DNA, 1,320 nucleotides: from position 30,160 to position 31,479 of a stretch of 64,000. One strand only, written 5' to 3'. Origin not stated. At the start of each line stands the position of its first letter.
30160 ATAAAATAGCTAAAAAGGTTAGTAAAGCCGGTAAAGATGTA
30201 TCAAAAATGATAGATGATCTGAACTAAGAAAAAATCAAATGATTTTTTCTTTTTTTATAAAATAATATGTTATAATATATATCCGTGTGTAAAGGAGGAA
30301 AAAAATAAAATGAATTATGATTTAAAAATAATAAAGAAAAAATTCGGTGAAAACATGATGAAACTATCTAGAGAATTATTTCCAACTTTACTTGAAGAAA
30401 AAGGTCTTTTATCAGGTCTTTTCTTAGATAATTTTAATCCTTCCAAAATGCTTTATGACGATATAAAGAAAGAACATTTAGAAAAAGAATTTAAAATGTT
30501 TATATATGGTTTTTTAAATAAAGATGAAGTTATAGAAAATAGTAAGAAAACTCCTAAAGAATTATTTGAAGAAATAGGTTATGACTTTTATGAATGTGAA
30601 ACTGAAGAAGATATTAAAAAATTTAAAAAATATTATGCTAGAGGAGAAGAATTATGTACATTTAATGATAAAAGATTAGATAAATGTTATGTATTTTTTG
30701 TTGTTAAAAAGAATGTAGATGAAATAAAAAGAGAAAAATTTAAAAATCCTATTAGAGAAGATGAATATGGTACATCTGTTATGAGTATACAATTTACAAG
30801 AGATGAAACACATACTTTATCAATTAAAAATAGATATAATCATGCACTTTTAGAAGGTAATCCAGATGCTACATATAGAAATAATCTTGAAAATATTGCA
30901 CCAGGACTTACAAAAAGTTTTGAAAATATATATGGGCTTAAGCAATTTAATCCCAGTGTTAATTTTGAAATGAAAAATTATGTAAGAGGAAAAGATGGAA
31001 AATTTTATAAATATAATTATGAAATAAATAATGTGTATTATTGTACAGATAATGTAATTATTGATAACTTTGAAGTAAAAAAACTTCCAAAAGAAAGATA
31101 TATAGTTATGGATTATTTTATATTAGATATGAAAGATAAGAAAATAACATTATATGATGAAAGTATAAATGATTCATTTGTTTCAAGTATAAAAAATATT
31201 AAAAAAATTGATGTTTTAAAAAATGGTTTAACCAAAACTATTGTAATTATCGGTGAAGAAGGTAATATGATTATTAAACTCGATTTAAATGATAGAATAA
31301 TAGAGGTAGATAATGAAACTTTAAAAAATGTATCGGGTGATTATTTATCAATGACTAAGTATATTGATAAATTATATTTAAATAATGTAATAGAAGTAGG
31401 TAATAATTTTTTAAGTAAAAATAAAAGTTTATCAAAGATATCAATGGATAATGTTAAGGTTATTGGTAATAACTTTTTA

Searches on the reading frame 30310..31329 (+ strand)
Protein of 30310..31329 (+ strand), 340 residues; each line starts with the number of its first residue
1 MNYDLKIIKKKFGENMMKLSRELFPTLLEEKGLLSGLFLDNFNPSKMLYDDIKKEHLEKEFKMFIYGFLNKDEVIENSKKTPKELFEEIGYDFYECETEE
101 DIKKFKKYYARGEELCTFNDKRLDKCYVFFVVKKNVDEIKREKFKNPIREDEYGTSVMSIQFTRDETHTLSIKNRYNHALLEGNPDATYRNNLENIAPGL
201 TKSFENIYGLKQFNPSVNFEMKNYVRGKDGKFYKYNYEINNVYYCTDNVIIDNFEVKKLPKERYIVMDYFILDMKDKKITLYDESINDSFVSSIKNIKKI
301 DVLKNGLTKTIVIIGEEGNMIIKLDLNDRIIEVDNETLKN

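Call 7: search_solved_structures(query=window:30310-31329:+, max_evalue=10)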
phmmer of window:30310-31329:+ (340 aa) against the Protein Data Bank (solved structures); distinct sequences matched with E-value up to 10: 0.

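Call 9: find_homologous_proteins(query=window:30310-31329:+)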
Query window:30310-31329:+ (340 aa): 2686 proteins with E <= 0.001 among 6074 candidates; the best 120 are listed.
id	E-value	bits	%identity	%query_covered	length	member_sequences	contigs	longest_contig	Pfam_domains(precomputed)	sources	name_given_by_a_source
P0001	4.0e-198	675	90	100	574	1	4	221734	PF13306.13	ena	-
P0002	1.0e-197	674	91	100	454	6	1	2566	-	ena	-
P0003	4.6e-197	672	91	100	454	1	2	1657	-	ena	-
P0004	1.4e-185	634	93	89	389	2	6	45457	-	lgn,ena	-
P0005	4.1e-180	616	92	88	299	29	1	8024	-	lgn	-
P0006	8.6e-165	566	93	82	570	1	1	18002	PF13306.13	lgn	-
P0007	1.2e-148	513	99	69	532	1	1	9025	PF04321.24,PF16363.12,PF02719.22,PF07993.19,PF01370.28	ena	-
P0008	1.6e-122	427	62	100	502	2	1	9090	-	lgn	-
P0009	2.7e-122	426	60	98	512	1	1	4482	PF13306.13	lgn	-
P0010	2.9e-122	426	62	98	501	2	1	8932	-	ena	-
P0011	8.4e-122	425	61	99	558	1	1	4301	PF13306.13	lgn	-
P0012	7.3e-119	415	59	100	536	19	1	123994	PF13306.13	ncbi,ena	-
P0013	9.5e-119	415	58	100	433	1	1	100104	PF13306.13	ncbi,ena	-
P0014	2.7e-118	413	58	100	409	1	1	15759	-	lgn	-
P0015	2.9e-118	413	58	100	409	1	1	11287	-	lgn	-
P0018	3.5e-118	413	58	100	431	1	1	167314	PF13306.13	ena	-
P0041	1.9e-115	404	57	100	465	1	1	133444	PF13306.13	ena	-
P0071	3.5e-113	396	58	100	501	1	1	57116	PF13306.13,PF16775.11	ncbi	-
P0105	5.6e-112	392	56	100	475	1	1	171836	PF13306.13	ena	-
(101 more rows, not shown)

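Call 25: predict_structure(alignment_id=A1)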
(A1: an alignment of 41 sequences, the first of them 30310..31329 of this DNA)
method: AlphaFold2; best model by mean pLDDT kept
length: 340 residues; sequences in the alignment: 41
mean_pLDDT: 87.0   pTM: 0.76
mean pLDDT of the five models: 87.0, 84.7, 83.6, 81.3, 79.4
residues with pLDDT >= 90: 188; 70-90: 119; 50-70: 32; < 50: 1
segments of 3 or more residues with pLDDT < 50: none
pLDDT, mean of each block of 10 residues (from residue 1): 92 96 94 95 92 90 83 64 96 95 91 74 91 95 84 93 87 79 66 88 92 65 84 88 91 91 93 93 84 85 91 88 92 74
secondary structure, 60 per line:
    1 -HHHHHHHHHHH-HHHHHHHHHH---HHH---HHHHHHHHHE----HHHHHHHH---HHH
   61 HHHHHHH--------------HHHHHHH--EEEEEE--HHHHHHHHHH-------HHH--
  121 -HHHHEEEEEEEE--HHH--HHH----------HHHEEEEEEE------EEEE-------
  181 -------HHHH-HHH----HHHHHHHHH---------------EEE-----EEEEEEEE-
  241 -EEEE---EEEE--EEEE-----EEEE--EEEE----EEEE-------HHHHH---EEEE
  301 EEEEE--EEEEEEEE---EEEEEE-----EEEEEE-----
elements in order: H2-12 H14-23 H33-41 H47-54 H58-67 H82-88 E91-96 H99-108 H122-125 E126-133 E157-163 E170-173 H188-191 H200-208 E224-226 E232-239 E242-245 E249-252 E255-258 E264-267 E270-273 E278-281 H289-293 E297-305 E308-315 E319-324 E330-335

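Call 40: find_related_loci(query=A1, collection=genome_contigs, flank=6000)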
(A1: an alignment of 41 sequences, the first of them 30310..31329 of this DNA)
Query A1 (340 aa) in genome_contigs; peptide patterns used: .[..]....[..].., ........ (x = any residue, [..] = any of these).
599 stretches matched a pattern (row limit reached: there are more); 486 encode a relative of the query (tblastn E <= 1e-3); the best 80 are kept; 76 distinct loci.
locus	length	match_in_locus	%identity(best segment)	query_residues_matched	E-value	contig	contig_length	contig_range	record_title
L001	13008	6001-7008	60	1-339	4e-126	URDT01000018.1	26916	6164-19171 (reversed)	uncultured Tenericutes bacterium isolate UMGS900 genome assembly, contig: NODE_1165_length_26916_cov_4.033533, whole gen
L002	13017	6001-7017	58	1-339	3e-123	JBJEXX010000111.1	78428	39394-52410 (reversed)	MAG: Bacilli bacterium isolate PUUB25_bin.020 NODE_92_length_78428_cov_12.092277, whole genome shotgun sequence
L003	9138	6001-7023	57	1-340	1e-122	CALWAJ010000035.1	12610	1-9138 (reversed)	MAG: uncultured Bacilli bacterium isolate BRZ_GV__bin40 genome assembly, contig: BRZ_GV__NODE_3996_length_12610_cov_8.42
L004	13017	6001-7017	58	1-339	2e-122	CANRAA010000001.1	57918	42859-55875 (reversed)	MAG: uncultured Bacilli bacterium isolate Lapin-017__bin11 genome assembly, contig: Lapin-017__NODE_199_length_57918_cov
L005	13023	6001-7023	57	1-340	3e-122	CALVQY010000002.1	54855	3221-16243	MAG: uncultured Bacilli bacterium isolate BRZ_NN__bin51 genome assembly, contig: BRZ_NN__NODE_603_length_54855_cov_18.25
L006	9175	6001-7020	58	1-339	3e-121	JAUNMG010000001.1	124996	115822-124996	MAG: bacterium isolate S31M_St_34 NODE_14_length_124996_cov_10.378427, whole genome shotgun sequence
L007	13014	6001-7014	57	1-339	9e-120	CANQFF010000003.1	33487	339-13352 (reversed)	MAG: uncultured Bacilli bacterium isolate Lapin-005__bin51 genome assembly, contig: Lapin-005__NODE_1671_length_33487_co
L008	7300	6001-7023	57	1-340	3e-119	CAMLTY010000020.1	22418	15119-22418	MAG: uncultured Tenericutes bacterium isolate ERR4304454_bin.35_MetaWRAP_v1.1_MAG genome assembly, contig: NODE_2802_len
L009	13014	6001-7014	60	1-339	6e-123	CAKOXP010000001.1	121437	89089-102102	MAG: uncultured Bacilli bacterium isolate REFINED_METABAT215_TOP10_CONTIGS_1500_ASSEMBLY_K77_MERGED__Hadza_MoBio_C-REDO_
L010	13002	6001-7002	58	1-335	4e-119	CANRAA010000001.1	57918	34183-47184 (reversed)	MAG: uncultured Bacilli bacterium isolate Lapin-017__bin11 genome assembly, contig: Lapin-017__NODE_199_length_57918_cov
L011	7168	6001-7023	57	1-340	5e-119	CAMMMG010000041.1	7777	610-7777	MAG: uncultured Tenericutes bacterium isolate ERR4835866_bin.4_MetaWRAP_v1.1_MAG genome assembly, contig: NODE_4895_leng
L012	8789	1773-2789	56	1-339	1e-118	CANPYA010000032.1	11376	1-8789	MAG: uncultured Bacilli bacterium isolate Lapin-005__bin123 genome assembly, contig: Lapin-005__NODE_7876_length_11376_c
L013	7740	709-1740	57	1-340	8e-119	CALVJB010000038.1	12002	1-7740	MAG: uncultured Bacilli bacterium isolate BRZ_PQ__bin74 genome assembly, contig: BRZ_PQ__NODE_6602_length_12002_cov_40.6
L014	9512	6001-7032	57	1-340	2e-118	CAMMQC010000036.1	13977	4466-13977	MAG: uncultured Tenericutes bacterium isolate ERR4836964_bin.35_MetaWRAP_v1.1_MAG genome assembly, contig: NODE_3620_len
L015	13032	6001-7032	56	1-340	4e-118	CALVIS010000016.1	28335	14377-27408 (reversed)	MAG: uncultured Bacilli bacterium isolate BRZ_FH__bin24 genome assembly, contig: BRZ_FH__NODE_1717_length_28335_cov_18.4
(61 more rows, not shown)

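Call 53: search_dna_similar(query=window:30310-31329:+, collection=plasmids, mode=protein, max_evalue=0.001, max_rows=15)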
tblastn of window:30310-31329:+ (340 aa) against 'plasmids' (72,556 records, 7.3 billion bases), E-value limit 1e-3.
No match.

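Call 55: search_dna_similar(query=window:30310-31329:+, collection=phages, mode=protein, max_evalue=0.001, max_rows=15)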
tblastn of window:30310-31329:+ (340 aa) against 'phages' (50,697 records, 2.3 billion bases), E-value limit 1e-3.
No match.

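Call 58: fold_search(model_id=the predicted structure, library=pdb)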
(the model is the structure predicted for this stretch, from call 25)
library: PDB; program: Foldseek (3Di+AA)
matches with E <= 10: 793; with E <= 0.001: 0
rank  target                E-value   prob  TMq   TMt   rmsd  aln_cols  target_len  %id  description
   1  9s6c_C                4.5e-03  0.23  0.13  0.12  16.0       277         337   12  B12 Binding protein - BtuK1 (released 2025-09-17)
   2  9s6c_B                8.5e-03  0.41  0.13  0.13  15.4       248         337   11  B12 Binding protein - BtuK1 (released 2025-09-17)
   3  9s6c_A                1.4e-02  0.23  0.11  0.11  15.2       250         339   11  B12 Binding protein - BtuK1 (released 2025-09-17)
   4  9azz_A                2.2e-02  0.82  0.12  0.23  12.8       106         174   13  Crystal structure of outer membrane lipoprotein carrier protein (LolA) from Ehrlichia ruminantium (released 2024-03-20)
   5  2onc_B                4.6e-02  0.15  0.12  0.07  15.1       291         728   10  Crystal structure of human DPP-4 (released 2008-03-04)
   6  8okv_D                7.3e-02  0.35  0.13  0.13  12.9       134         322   13  lipoprotein BT2095 from Bacteroides thetaiotamicron bound to cyanocobalamin CnCbl (released 2023-09-20)
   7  1l0q_A                7.3e-02  0.18  0.12  0.11  13.1       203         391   12  Tandem YVTN beta-propeller and PKD domains from an archaeal surface layer protein (released 2002-11-06)
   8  8veh_C                9.2e-02  0.51  0.12  0.20  14.1       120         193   12  Crystal structure of outer membrane lipoprotein carrier protein (LolA) from Rickettsia bellii (released 2023-12-27)
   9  9l35_A                1.1e-01  0.60  0.13  0.14   9.6       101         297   10  Crystal structure of C45G9.5 protein from Caenorhabditis elegans (released 2025-12-17)
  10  8tid_W                1.2e-01  0.66  0.13  0.04   9.2        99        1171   11  Combined linker domain of N-DRC and associated proteins Tetrahymena (released 2023-09-27)
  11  1q7f_B                1.3e-01  0.12  0.12  0.13  15.1       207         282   14  Brain Tumor NHL domain (released 2003-10-21)
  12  2bkl_A                1.3e-01  0.11  0.13  0.08  15.9       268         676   10  Structural and Mechanistic Analysis of Two Prolyl Endopeptidases: Role of Inter-Domain Dynamics in Catalysis and Speci (released 2005-03-09)
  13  8okv_C                1.5e-01  0.25  0.12  0.13  13.0       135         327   12  lipoprotein BT2095 from Bacteroides thetaiotamicron bound to cyanocobalamin CnCbl (released 2023-09-20)
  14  8suc                  1.6e-01  0.15  0.14  0.16  15.4       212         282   11  NHL-2 NHL domain (released 2024-05-08)
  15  4zlr_B                1.6e-01  0.12  0.12  0.14  13.9       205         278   13  Structure of the Brat-NHL domain bound to consensus RNA motif (released 2015-11-11)
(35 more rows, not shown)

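Call 62: find_encoding_contigs(protein=P0001, flank=8000, max_places=3)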
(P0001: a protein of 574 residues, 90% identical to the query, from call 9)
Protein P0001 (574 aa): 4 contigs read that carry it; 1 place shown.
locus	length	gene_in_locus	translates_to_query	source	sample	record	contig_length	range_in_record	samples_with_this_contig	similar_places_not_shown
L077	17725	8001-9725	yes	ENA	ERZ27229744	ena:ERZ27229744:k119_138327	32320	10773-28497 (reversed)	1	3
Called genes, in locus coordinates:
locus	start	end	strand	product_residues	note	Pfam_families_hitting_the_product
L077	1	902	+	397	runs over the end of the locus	PF07963:N_methyl (weak)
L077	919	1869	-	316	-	PF05621:TniB (faint), PF00004:AAA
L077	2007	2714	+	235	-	PF20260:PUA_4, PF04452:Methyltrans_RNA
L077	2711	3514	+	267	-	-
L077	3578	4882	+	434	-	PF00919:UPF0004, PF04055:Radical_SAM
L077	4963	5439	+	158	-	-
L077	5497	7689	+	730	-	PF23139:OB_YrrC, PF13401:AAA_22 (faint), PF14490:HHH_RecD2, PF13086:AAA_11 (weak), PF13245:AAA_19, PF13604:AAA_30, PF18335:SH3_13, PF13538:UvrD_C_2, +1 more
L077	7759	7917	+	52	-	-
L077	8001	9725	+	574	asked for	PF13306:LRR_5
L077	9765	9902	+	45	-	-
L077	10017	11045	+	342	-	PF21016:RlmN_N, PF04055:Radical_SAM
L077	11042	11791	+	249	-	PF00481:PP2C, PF13672:PP2C_2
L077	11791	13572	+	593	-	PF00069:Pkinase, PF03109:ABC1 (faint), PF07714:PK_Tyr_Ser-Thr, PF14531:Kinase-like (weak), PF03793:PASTA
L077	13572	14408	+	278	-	PF16745:RsgA_N, PF03193:RsgA_GTPase, PF01926:MMR_HSR1 (weak)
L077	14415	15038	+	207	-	PF00834:Ribul_P_3_epim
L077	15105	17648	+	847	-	PF01624:MutS_I, PF05188:MutS_II (weak), PF05192:MutS_III, PF05190:MutS_IV, PF00488:MutS_V, PF27441:MutS_C (faint)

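Call 63: search_solved_structures(query=A1, max_evalue=10)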
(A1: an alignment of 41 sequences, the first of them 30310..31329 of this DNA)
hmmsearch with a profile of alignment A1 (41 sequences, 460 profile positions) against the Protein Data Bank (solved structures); distinct sequences matched with E-value up to 10: 27.
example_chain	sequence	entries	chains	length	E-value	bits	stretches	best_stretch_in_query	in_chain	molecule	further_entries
4fs7_A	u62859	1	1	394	7.2e-07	31.4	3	331-450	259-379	Uncharacterized protein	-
1d0b_A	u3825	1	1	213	0.0012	20.8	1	305-457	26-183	INTERNALIN B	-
1oto_A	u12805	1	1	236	0.0017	20.3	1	300-457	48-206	Internalin B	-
1otm_A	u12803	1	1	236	0.0017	20.3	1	301-457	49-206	internalin B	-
1otn_A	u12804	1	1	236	0.0017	20.3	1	305-457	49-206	Internalin B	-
6dbf_A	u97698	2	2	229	0.0022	20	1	305-457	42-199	Listeria virulence factor InlB | InlB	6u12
2wqx_A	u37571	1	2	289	0.0036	19.3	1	306-457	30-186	INTERNALIN B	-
6dbg_A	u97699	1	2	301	0.0052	18.7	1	306-457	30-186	Internalin B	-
2uzx_A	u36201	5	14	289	0.0061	18.5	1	306-457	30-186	INTERNALIN B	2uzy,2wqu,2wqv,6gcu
1h6t_A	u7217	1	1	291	0.0062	18.5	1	306-457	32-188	INTERNALIN B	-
2wqw_A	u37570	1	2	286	0.0065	18.4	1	305-457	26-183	INTERNALIN B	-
9qr4_A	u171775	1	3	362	0.0094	17.9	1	306-457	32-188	Internalin B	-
7nms_A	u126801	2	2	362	0.0095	17.9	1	306-457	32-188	Internalin B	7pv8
9qr5_A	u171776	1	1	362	0.0095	17.9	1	306-457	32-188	Internalin B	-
2y5q_A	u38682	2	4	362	0.0095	17.9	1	306-457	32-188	INTERNALIN B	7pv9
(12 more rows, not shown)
